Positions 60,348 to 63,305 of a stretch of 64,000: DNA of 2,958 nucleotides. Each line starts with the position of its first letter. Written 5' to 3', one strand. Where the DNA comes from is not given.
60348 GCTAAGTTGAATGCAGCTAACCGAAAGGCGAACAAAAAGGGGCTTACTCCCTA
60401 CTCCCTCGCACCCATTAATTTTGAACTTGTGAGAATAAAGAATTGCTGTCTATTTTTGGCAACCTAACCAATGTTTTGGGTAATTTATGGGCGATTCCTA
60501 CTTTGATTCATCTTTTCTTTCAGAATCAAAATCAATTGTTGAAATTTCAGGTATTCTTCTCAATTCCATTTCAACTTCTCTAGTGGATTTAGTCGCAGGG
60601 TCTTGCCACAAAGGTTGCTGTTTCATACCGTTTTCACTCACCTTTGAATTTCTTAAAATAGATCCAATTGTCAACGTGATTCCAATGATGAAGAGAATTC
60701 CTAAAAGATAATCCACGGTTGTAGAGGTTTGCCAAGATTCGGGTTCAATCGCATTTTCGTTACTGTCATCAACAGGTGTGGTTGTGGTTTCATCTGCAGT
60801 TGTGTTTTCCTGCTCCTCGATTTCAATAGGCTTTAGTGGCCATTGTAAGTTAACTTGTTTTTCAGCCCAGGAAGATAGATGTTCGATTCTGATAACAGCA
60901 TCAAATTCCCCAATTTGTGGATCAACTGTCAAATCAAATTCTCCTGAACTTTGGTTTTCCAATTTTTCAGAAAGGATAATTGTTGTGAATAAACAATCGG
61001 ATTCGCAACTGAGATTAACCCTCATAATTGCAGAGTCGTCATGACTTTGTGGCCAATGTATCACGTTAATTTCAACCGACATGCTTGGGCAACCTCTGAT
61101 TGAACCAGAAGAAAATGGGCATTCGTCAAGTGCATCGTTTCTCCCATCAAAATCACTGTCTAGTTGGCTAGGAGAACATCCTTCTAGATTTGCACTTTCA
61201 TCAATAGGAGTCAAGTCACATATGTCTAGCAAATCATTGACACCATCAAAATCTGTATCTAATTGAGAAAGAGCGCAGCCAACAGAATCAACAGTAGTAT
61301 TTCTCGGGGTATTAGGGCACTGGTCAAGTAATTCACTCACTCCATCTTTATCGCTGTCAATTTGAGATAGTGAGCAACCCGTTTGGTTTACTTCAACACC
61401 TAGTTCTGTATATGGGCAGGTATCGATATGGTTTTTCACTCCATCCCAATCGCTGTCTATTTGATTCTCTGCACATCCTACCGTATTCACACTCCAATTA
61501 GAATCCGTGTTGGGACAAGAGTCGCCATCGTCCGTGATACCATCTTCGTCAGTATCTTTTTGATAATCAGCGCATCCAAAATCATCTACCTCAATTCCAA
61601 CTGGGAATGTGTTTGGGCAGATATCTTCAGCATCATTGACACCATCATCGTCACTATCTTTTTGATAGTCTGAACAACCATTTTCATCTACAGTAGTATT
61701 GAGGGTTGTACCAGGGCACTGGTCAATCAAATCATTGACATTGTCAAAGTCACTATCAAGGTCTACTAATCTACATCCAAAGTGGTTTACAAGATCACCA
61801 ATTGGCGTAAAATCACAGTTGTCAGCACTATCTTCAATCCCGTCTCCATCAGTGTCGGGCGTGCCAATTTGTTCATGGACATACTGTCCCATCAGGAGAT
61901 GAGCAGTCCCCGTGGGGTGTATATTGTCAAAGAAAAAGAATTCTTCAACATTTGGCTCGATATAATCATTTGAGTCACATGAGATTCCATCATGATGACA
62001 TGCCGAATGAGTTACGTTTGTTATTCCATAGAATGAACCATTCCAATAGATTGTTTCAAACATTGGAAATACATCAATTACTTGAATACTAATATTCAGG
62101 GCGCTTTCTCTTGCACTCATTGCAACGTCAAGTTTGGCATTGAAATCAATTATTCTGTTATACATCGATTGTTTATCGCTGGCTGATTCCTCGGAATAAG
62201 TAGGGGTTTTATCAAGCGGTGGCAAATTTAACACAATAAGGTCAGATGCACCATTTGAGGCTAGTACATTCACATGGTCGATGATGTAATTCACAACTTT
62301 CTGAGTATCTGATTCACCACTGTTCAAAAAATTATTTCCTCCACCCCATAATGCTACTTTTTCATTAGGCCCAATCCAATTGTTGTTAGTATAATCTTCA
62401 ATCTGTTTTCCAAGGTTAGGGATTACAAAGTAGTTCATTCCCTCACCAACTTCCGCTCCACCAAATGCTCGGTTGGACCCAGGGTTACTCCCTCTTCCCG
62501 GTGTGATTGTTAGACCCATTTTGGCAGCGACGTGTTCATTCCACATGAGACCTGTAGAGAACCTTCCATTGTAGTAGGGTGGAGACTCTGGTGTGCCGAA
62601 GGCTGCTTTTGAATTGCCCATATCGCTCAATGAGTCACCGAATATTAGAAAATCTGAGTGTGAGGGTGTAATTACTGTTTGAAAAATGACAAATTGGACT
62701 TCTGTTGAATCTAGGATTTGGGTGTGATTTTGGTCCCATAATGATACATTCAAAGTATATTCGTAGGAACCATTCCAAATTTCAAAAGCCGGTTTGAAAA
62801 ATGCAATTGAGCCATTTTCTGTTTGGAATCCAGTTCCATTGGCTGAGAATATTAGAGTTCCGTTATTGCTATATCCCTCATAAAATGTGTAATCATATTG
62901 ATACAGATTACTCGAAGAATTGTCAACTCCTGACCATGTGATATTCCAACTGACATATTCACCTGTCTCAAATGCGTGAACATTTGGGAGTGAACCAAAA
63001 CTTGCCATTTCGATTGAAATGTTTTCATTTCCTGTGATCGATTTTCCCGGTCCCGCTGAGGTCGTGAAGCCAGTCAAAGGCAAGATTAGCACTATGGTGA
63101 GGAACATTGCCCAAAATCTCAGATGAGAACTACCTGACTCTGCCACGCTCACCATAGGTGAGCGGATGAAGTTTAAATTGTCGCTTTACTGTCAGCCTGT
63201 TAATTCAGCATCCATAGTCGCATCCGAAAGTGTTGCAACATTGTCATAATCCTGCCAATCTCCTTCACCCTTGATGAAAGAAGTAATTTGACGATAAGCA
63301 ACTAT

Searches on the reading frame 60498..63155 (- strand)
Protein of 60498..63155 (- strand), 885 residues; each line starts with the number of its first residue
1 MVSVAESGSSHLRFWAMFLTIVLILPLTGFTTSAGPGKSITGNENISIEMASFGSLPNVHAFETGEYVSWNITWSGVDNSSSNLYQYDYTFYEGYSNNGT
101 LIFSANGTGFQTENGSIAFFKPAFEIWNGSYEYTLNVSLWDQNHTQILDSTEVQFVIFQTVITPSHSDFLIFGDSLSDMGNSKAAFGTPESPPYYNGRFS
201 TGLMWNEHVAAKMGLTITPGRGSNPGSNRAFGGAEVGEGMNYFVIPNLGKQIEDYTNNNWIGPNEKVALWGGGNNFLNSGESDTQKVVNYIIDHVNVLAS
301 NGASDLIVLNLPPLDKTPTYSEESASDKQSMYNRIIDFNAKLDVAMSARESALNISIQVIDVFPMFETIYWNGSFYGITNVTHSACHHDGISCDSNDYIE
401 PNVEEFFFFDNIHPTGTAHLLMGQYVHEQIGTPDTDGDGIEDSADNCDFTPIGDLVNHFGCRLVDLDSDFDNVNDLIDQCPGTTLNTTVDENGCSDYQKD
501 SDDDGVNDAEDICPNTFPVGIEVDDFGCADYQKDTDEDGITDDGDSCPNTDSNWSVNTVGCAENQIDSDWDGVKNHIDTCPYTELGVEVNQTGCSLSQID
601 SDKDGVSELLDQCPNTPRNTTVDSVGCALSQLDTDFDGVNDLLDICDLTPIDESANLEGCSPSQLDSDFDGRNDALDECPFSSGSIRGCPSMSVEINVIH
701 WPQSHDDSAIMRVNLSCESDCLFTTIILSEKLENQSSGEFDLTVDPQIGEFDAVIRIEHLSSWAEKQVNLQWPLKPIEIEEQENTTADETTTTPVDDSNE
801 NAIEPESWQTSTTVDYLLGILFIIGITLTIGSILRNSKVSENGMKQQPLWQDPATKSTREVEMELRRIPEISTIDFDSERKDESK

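Call 76: search_protein_families(library=pfam, proteins=[window:60498-63155:-], max_evalue=0.00001)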
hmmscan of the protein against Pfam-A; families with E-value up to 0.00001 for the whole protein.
window:60498-63155:- (885 aa): 2 families
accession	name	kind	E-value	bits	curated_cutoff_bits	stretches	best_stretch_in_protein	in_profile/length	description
PF02412.23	TSP_3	-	1.2e-18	66.9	25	0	434-451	15-32/36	Thrombospondin type 3 repeat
PF00657.28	Lipase_GDSL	-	9.1e-16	59.1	23.6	1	170-425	2-207/208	GDSL-like Lipase/Acylhydrolase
